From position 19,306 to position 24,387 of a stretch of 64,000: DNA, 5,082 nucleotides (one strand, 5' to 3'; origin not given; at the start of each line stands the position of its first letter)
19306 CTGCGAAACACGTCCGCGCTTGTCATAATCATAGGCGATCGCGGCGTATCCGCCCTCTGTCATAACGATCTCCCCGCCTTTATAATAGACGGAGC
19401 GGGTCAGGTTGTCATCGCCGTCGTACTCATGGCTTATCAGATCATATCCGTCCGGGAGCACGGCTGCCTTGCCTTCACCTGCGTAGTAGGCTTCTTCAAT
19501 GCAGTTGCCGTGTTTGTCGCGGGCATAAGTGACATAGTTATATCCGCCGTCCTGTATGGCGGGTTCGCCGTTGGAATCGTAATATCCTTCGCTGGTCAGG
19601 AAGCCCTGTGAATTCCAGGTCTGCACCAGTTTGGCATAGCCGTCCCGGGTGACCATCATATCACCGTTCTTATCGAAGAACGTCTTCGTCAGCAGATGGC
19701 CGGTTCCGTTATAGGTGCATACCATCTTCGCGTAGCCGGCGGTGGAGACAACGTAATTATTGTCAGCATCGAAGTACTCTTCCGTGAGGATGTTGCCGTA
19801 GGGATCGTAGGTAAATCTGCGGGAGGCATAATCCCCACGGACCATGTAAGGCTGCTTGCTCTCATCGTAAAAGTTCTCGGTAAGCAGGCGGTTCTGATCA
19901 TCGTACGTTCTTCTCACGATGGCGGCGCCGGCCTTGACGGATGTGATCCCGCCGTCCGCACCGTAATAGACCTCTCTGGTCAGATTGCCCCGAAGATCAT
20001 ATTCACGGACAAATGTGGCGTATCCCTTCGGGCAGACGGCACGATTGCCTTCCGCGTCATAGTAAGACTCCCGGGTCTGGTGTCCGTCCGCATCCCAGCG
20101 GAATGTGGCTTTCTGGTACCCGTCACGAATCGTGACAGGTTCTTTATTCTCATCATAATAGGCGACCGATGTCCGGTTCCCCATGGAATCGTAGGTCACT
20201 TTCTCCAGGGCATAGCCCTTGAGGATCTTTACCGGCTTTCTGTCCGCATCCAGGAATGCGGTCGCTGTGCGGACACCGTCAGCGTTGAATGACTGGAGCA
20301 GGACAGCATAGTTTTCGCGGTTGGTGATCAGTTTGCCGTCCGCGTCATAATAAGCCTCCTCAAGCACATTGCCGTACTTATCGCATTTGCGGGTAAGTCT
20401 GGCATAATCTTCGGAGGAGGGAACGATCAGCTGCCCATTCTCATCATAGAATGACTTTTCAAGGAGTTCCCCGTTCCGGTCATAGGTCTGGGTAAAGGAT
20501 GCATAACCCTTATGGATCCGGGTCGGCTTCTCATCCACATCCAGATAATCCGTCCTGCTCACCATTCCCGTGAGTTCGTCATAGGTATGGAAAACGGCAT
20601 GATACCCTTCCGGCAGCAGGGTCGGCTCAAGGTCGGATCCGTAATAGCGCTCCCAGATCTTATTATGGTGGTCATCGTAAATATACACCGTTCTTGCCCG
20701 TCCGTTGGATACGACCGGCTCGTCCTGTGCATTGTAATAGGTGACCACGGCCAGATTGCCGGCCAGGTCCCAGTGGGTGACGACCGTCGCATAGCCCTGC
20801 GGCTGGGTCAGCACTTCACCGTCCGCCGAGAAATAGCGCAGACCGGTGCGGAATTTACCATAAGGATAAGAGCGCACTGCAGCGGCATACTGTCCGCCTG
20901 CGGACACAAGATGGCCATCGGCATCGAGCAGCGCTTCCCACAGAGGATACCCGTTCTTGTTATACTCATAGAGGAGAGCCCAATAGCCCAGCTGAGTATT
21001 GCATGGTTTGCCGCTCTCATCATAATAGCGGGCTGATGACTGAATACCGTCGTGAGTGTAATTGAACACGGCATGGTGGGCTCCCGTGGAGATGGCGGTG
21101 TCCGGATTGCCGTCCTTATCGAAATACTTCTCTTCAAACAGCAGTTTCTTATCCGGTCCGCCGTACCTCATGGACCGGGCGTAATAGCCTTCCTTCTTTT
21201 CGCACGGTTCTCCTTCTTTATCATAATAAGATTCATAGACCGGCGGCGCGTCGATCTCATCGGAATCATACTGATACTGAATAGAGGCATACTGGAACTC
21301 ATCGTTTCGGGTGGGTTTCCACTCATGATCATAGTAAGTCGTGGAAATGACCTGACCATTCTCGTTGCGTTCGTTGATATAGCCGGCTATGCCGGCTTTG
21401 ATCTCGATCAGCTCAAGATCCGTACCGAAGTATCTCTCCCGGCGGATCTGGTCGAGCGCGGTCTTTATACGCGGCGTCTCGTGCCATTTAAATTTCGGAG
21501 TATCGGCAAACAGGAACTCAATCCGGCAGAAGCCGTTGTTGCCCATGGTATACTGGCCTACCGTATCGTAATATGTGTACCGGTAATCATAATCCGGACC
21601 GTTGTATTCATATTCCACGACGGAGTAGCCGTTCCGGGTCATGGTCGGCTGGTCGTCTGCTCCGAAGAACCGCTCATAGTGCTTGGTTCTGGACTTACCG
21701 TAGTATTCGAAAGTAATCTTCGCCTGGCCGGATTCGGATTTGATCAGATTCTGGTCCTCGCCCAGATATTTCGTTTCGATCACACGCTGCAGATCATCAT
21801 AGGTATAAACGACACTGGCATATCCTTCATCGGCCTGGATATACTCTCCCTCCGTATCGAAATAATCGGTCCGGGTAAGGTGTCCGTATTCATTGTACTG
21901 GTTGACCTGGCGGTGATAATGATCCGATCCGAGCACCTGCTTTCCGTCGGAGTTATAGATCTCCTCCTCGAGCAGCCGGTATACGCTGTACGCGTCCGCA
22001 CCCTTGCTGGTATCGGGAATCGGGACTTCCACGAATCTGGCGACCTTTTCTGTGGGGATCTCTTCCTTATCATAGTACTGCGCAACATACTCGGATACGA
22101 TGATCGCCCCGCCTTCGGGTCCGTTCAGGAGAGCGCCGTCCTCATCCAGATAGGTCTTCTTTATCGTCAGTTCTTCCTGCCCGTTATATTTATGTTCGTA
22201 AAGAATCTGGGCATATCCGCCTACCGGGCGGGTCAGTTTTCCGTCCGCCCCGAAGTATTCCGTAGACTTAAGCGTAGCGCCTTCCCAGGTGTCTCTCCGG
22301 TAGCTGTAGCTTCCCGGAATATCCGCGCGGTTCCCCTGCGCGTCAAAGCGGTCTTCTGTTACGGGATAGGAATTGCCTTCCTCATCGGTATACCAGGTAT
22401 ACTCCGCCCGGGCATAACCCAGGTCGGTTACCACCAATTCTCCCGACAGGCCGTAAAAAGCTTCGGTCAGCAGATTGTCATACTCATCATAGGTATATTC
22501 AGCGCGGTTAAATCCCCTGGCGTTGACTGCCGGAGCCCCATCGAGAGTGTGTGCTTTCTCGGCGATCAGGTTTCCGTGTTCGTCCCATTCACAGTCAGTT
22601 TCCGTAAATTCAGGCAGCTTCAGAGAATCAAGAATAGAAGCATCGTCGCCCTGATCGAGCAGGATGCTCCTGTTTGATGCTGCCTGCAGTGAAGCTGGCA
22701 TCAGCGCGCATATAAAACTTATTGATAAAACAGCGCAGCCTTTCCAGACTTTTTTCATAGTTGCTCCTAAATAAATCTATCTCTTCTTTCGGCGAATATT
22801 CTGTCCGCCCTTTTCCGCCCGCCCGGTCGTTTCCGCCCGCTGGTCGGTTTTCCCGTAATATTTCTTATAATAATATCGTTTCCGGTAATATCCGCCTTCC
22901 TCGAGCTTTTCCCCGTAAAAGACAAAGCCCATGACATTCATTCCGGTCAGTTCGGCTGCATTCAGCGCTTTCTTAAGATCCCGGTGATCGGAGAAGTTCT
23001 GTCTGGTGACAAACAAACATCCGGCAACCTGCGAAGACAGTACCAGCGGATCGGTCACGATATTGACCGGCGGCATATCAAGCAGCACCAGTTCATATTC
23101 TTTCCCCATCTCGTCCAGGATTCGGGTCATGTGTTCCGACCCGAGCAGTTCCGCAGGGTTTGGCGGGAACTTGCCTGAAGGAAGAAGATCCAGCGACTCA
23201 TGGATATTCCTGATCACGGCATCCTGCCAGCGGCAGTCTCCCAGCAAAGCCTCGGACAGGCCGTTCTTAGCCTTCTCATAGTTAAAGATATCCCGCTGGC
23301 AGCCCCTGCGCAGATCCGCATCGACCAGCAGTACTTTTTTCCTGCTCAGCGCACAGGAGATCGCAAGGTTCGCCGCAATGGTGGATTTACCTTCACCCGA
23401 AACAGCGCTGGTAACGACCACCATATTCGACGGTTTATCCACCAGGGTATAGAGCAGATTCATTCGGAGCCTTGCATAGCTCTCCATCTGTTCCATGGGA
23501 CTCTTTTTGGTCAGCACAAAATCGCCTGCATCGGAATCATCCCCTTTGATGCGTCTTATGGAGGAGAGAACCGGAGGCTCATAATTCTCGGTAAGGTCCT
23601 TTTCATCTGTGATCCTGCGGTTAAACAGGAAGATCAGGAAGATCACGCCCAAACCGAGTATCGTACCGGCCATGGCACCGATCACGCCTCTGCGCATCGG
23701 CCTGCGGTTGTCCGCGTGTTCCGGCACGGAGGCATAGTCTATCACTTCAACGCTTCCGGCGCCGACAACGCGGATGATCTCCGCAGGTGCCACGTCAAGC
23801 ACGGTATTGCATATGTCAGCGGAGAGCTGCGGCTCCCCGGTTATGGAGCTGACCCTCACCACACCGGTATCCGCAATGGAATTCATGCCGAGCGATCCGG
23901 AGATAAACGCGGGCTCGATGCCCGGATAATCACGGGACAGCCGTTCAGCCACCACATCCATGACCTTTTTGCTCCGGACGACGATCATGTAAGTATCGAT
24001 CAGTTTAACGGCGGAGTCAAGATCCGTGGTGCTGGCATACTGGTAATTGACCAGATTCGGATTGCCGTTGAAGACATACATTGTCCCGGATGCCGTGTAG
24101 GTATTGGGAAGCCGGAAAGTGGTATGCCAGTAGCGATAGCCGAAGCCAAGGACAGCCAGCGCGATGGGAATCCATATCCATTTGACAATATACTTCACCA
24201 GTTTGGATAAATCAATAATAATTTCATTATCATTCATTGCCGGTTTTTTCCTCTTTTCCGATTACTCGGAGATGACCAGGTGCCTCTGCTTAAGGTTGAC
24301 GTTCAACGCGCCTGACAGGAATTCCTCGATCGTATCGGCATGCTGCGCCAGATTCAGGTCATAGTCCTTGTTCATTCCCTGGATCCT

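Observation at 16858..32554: Giant secreted YD-like repeat proteins embedded inside an exopolysaccharide operon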

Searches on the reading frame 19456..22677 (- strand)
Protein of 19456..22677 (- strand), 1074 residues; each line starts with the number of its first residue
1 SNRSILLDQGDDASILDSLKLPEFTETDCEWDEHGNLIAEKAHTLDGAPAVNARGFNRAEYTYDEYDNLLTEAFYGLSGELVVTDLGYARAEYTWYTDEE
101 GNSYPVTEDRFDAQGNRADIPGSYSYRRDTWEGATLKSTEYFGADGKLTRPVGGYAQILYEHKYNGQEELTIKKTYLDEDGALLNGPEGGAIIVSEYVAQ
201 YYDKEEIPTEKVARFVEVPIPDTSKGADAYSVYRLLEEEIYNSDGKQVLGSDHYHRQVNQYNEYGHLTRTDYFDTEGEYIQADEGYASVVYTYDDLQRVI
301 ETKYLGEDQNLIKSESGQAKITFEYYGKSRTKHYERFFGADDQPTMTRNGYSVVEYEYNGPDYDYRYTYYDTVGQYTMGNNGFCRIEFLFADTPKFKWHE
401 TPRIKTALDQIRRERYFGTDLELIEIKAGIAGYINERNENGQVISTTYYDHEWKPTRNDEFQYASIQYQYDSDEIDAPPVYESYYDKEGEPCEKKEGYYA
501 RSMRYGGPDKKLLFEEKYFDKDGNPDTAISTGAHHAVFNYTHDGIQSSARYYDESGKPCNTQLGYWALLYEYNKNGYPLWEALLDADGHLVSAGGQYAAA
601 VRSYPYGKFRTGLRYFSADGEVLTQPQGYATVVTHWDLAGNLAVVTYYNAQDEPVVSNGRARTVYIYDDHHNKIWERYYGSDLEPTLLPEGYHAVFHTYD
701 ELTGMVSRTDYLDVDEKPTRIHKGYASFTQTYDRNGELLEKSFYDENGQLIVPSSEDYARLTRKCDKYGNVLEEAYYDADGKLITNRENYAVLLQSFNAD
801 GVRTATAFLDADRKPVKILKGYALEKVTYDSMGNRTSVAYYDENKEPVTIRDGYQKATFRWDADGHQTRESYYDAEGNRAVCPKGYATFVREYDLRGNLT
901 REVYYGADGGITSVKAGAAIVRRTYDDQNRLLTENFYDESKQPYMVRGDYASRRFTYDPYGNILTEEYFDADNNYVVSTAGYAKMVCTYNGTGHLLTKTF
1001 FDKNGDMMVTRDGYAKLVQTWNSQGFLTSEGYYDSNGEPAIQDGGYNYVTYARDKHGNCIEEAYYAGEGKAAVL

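Call 59: predict_structure(alignment_id=A3)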
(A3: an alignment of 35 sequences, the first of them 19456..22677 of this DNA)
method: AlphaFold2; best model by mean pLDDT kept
length: 1074 residues; sequences in the alignment: 35
mean_pLDDT: 88.4   pTM: 0.73
mean pLDDT of the five models: 88.4, 88.4, 87.5, 86.9, 86.4
residues with pLDDT >= 90: 694; 70-90: 307; 50-70: 23; < 50: 50
segments of 3 or more residues with pLDDT < 50: 1-9, 203-229, 394-407
pLDDT, mean of each block of 10 residues (from residue 1): 38 84 93 89 94 95 94 96 93 90 92 95 93 89 95 92 77 94 90 87 43 31 43 85 90 92 88 93 90 92 94 86 92 93 87 92 92 86 90 48 46 91 86 92 93 89 93 87 93 89 88 94 90 93 90 91 90 91 92 84 86 94 91 91 94 93 92 95 93 95 90 96 96 90 97 91 88 95 91 92 94 95 95 88 96 95 85 96 95 86 95 88 89 95 89 92 95 94 96 92 95 94 89 93 88 82 83 77
secondary structure, 60 per line:
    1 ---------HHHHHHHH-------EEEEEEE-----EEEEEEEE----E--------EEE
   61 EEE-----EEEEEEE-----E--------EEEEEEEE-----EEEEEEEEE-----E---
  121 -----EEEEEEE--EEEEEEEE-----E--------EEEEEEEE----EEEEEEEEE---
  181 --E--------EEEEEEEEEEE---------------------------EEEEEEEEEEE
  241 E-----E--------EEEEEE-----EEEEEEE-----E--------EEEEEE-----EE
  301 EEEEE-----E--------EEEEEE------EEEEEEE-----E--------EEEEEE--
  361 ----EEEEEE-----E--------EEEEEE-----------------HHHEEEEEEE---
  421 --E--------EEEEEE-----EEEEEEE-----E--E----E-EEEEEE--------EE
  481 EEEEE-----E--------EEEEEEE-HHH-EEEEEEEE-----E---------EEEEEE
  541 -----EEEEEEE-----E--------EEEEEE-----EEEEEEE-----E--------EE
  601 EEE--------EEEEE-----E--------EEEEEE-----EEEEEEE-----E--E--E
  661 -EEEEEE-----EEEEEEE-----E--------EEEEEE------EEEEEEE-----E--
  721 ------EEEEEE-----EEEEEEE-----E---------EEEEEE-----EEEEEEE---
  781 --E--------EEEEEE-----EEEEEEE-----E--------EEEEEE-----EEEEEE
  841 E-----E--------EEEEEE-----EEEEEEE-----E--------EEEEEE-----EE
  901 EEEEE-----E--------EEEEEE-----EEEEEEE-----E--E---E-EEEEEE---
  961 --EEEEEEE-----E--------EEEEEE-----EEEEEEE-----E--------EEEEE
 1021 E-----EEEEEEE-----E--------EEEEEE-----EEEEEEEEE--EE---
elements in order (helices of 4 or more, strands of 3 or more residues): H10-17 E25-31 E37-44 E58-63 E69-75 E90-97 E103-111 E126-132 E135-142 E157-164 E169-177 E192-202 E230-241 E256-261 E267-273 E288-293 E299-305 E320-325 E332-338 E353-358 E365-370 E385-390 E411-417 E432-437 E443-449 E465-470 E479-485 E500-506 E512-519 E535-540 E546-552 E567-572 E578-584 E599-603 E612-616 E631-636 E642-648 E662-667 E673-679 E694-699 E706-712 E727-732 E738-744 E760-765 E771-777 E792-797 E803-809 E824-829 E835-841 E856-861 E867-873 E888-893 E899-905 E920-925 E931-937 E952-957 E963-969 E984-989 E995-1001 E1016-1021 E1027-1033 E1048-1053 E1059-1067

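Call 61: fold_search(model_id=the predicted structure, library=pdb)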
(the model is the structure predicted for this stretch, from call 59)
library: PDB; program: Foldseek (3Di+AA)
matches with E <= 10: 560; with E <= 0.001: 136
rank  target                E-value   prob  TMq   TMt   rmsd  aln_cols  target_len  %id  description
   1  8qja_D                9.3e-29  1.00  0.24  0.25  28.3      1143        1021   12  T6SS-linked Rhs repeat protein - Advenella mimigardefordensis VgrG-Rhs core (released 2024-09-25)
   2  8cp6_B                2.6e-28  1.00  0.16  0.16  34.1      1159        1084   13  Type six secretion system exported effector 5 (Tse5) (released 2023-12-06)
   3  8qja_A                3.5e-28  1.00  0.26  0.27  28.7      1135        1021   12  T6SS-linked Rhs repeat protein - Advenella mimigardefordensis VgrG-Rhs core (released 2024-09-25)
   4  7q97_A                3.7e-28  1.00  0.18  0.19  29.9      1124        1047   12  Structure of the bacterial type VI secretion system effector RhsA. (released 2021-12-22)
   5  8uxt                  4.1e-28  1.00  0.17  0.14  33.2      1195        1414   13  Acinetobacter baumannii Tse15 Rhs effector, toxin cleavage mutant (D1369N, D1391N) (released 2024-10-09)
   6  8qjc                  8.5e-28  1.00  0.29  0.29  22.5      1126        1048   14  T6SS-linked Rhs repeat protein - Salmonella bongori Rhs-core domain with toxin domain (released 2024-09-25)
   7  8qja_B                1.3e-27  1.00  0.20  0.20  31.2      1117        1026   12  T6SS-linked Rhs repeat protein - Advenella mimigardefordensis VgrG-Rhs core (released 2024-09-25)
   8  7pq5                  2.0e-27  1.00  0.19  0.20  33.8      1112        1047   13  Photorhabdus laumondii T6SS-associated Rhs protein carrying the Tre23 toxin domain (released 2021-12-01)
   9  8uy4_A                3.2e-27  1.00  0.24  0.20  27.5      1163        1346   12  Acinetobacter baumannii Tse15 Rhs effector (released 2024-10-09)
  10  8qja_C                3.3e-27  1.00  0.24  0.25  26.3      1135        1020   12  T6SS-linked Rhs repeat protein - Advenella mimigardefordensis VgrG-Rhs core (released 2024-09-25)
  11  8qjd_B                3.5e-27  1.00  0.14  0.15  33.1      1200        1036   12  T6SS-linked Rhs repeat protein - Salmonella bongori Rhs-core domain (released 2024-09-25)
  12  8qjb_A                3.7e-27  1.00  0.19  0.20  34.2      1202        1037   12  T6SS-linked Rhs repeat protein - Salmonella bongori Rhs-core domain extended N-terminus (released 2024-09-25)
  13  8h8a_A                1.9e-25  1.00  0.22  0.24  29.4      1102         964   13  Type VI secretion system effector RhsP in its post-autoproteolysis and monomeric form (released 2023-01-18)
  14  8h8b                  4.3e-24  1.00  0.20  0.20  31.4      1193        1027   14  Type VI secretion system effector RhsP in its pre-autoproteolysis and monomeric form (released 2023-01-18)
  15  8fia_A                2.4e-23  1.00  0.16  0.11  33.9      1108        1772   12  The structure of fly Teneurin self assembly (released 2023-05-03)
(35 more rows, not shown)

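Call 62: search_protein_representatives(protein=window:19456-22677:-)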
Query: 1074 residues. Proteins with E-value up to 0.001 (for the whole library): 4036; up to 1e-10: 2647; up to 1e-30: 1100. The best 150 are listed.
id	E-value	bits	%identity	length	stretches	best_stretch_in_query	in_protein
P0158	3.6e-236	803.6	46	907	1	16-892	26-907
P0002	8.0e-204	696.5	31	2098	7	628-1069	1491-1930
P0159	2.6e-177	608.7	50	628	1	17-620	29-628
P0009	3.4e-177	608.3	28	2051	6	615-991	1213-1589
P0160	4.4e-150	518.6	46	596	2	234-781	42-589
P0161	6.1e-150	518.1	45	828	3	362-671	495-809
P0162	4.8e-139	482.0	30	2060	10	819-1073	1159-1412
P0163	1.9e-137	476.8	28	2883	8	764-1069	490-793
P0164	2.6e-135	469.7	28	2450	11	715-1069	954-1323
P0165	7.6e-131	454.9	28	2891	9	730-1041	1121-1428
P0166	1.2e-129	450.9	49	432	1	426-854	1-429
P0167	1.3e-128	447.4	28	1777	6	765-1046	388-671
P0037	3.6e-128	446.0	28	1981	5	672-1070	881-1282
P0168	7.7e-127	441.6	30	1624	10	715-1049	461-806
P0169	2.6e-126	439.9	48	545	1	18-503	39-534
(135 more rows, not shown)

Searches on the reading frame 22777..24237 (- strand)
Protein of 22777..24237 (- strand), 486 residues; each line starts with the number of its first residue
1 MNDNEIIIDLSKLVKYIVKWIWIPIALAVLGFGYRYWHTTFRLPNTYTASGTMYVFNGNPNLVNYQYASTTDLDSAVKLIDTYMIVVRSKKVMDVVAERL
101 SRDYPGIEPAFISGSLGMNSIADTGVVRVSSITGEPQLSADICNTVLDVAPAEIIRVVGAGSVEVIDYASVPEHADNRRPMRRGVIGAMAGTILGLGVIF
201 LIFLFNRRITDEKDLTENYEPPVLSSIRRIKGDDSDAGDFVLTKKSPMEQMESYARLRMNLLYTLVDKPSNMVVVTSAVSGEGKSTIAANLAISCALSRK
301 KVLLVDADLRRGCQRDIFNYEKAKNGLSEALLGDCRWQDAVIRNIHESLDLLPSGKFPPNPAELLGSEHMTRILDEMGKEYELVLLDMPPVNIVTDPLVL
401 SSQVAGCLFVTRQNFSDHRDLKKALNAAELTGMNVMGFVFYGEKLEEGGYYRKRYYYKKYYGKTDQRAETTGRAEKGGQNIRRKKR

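Call 8: search_protein_families(library=pfam, proteins=[window:22777-24237:-], max_evalue=0.001)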
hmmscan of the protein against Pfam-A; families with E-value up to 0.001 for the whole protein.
window:22777-24237:- (486 aa): 4 families
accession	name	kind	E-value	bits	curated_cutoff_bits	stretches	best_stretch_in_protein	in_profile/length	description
PF13614.12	AAA_31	-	2.7e-12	47.4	27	1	273-392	4-130/177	AAA domain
PF01656.29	CbiA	-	1.5e-08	35.1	25.4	1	273-393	1-73/125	CobQ/CobB/MinD/ParA nucleotide binding domain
PF06564.18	CBP_BcsQ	-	5.4e-08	33.1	21.3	1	273-392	4-127/234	Cellulose biosynthesis protein BcsQ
PF10609.15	ParA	-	4.3e-07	30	27.1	1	270-322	3-55/246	NUBPL iron-transfer P-loop NTPase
